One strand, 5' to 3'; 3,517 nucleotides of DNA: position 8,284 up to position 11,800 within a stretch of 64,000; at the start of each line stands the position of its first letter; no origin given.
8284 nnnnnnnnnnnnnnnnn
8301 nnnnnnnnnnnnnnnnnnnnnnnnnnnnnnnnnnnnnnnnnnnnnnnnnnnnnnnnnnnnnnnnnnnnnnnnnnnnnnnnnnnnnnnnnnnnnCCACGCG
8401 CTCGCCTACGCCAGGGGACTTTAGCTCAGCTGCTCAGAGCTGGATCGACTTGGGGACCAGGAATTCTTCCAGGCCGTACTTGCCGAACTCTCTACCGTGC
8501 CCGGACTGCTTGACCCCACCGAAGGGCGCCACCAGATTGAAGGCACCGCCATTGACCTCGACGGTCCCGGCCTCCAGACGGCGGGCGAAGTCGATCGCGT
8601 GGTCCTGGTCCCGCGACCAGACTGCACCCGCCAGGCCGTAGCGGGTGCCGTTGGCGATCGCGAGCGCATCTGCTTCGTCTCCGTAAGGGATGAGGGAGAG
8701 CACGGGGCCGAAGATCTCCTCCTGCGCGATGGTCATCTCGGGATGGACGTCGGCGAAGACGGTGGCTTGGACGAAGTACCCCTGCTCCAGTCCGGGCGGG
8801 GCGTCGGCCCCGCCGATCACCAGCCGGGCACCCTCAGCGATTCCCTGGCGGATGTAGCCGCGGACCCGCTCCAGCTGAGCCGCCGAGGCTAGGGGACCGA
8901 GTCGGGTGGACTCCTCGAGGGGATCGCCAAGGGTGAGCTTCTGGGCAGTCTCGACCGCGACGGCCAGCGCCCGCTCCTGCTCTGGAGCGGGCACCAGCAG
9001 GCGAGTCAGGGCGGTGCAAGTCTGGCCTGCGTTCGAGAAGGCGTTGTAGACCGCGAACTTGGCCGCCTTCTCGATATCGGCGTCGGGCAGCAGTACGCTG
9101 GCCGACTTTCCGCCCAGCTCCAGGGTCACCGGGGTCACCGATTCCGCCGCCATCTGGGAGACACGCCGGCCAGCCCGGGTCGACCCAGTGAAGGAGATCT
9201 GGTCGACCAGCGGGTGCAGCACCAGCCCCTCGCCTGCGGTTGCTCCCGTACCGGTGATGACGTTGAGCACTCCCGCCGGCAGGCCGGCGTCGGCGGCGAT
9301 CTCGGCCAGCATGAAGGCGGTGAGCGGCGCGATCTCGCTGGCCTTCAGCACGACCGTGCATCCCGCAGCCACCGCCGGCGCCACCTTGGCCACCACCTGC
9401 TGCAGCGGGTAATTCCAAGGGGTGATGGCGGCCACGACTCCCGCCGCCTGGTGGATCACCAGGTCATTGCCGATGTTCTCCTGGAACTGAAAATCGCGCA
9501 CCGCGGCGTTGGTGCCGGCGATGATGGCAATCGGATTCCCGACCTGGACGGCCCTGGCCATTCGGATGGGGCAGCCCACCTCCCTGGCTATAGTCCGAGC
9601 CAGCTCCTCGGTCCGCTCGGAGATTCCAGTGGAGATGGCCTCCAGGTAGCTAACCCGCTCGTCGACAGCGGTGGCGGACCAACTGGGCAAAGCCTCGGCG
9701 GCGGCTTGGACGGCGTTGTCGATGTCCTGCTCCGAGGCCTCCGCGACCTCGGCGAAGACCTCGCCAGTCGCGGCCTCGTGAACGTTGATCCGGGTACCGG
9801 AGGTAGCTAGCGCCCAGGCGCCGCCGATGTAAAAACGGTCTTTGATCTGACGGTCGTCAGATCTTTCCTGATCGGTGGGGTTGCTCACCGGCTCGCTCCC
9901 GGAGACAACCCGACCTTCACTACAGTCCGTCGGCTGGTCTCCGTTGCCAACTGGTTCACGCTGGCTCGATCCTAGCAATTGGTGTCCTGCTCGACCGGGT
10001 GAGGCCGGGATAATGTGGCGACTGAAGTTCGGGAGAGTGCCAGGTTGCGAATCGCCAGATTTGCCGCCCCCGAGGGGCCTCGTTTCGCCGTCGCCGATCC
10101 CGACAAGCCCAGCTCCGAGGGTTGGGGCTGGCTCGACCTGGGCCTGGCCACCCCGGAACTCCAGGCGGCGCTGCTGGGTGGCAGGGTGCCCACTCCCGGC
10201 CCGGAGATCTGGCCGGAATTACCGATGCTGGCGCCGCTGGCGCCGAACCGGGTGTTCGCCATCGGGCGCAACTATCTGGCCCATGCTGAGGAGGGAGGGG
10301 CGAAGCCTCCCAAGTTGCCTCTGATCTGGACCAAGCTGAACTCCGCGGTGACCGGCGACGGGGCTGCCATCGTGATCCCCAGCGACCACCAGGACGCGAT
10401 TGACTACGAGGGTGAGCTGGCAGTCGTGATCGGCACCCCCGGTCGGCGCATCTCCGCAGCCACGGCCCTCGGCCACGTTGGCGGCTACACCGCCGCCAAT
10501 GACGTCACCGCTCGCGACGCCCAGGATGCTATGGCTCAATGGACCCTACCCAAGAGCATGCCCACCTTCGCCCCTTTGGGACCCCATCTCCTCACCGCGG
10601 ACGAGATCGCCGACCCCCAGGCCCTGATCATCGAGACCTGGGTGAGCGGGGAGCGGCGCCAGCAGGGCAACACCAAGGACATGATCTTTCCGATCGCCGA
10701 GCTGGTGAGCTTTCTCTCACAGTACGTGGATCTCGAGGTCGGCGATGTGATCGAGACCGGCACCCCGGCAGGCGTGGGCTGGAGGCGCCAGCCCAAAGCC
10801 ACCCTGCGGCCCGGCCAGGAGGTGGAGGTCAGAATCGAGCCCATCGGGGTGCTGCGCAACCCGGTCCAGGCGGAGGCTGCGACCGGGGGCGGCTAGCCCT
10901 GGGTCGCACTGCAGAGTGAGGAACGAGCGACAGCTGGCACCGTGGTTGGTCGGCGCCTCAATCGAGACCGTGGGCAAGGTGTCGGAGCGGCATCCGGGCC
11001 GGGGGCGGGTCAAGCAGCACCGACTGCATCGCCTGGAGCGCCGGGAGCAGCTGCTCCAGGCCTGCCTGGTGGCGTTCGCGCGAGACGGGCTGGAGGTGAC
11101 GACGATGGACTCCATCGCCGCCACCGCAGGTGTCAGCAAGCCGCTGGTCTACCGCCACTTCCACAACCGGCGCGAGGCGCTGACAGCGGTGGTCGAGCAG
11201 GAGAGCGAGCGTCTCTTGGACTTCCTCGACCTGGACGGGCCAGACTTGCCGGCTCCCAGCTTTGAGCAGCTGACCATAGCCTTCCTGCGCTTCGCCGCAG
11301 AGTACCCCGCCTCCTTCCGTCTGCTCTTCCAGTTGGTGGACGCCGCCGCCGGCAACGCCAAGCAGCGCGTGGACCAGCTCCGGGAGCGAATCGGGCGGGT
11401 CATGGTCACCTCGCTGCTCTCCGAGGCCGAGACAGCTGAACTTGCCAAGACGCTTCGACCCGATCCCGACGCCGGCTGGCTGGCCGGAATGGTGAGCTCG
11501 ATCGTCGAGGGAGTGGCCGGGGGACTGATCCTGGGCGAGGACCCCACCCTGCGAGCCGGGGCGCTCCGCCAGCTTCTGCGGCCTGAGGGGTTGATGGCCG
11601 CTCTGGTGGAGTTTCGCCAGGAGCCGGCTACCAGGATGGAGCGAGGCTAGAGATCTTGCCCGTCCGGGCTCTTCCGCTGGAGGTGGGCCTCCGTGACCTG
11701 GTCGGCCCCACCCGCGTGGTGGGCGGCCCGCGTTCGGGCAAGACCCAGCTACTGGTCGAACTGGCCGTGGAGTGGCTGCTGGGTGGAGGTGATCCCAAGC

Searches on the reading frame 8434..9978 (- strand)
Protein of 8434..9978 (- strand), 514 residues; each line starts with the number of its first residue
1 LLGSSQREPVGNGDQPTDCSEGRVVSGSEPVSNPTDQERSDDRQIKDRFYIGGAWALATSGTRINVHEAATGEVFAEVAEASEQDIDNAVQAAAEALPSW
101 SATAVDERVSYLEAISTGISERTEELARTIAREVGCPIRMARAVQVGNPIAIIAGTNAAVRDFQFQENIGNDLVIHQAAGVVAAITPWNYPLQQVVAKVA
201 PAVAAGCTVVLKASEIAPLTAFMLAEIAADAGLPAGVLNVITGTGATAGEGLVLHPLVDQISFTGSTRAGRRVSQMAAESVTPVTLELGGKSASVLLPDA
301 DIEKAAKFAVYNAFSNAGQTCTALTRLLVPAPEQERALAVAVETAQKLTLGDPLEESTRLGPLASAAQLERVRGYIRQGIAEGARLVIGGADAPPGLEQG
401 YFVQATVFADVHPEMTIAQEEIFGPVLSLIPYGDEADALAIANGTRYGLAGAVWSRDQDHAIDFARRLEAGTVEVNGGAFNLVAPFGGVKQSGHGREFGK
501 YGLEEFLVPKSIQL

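Call 52: search_protein_families(library=pfam, proteins=[window:8434-9978:-], max_evalue=0.001)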
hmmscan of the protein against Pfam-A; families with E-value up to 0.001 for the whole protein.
window:8434-9978:- (514 aa): 1 family
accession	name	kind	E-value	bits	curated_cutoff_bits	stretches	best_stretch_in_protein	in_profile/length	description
PF00171.27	Aldedh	-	1.5e-154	515.4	23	1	57-512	3-461/461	Aldehyde dehydrogenase family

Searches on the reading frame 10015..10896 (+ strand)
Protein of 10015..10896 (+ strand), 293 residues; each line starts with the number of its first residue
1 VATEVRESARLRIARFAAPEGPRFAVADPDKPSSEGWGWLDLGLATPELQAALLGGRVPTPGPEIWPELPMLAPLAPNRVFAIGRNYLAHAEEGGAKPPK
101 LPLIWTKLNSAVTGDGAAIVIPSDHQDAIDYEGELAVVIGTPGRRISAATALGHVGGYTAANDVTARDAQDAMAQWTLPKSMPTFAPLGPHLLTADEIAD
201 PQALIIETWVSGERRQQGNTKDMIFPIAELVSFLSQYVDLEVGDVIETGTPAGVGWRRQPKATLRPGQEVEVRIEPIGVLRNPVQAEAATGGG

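Call 52: search_protein_families(library=pfam, proteins=[window:10015-10896:+], max_evalue=0.001)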
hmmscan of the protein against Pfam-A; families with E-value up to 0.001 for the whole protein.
window:10015-10896:+ (293 aa): 1 family
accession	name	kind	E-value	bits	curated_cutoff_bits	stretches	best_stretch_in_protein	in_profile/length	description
PF01557.24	FAA_hydrolase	-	3e-68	230.1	23.9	1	80-285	2-214/214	Fumarylacetoacetate (FAA) hydrolase C-terminal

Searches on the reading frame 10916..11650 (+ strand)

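Call 52: search_protein_families(library=pfam, proteins=[window:10916-11650:+], max_evalue=0.001)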
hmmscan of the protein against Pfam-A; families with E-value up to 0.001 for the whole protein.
window:10916-11650:+ (244 aa): 2 families
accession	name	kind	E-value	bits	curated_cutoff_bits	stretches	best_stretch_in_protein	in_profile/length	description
PF00440.29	TetR_N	-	6.1e-10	39.2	24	1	47-87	2-42/47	Bacterial regulatory proteins, tetR family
PF13305.11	TetR_C_33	-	0.0004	21.4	26.8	1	119-201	4-78/103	Tetracyclin repressor-like, C-terminal domain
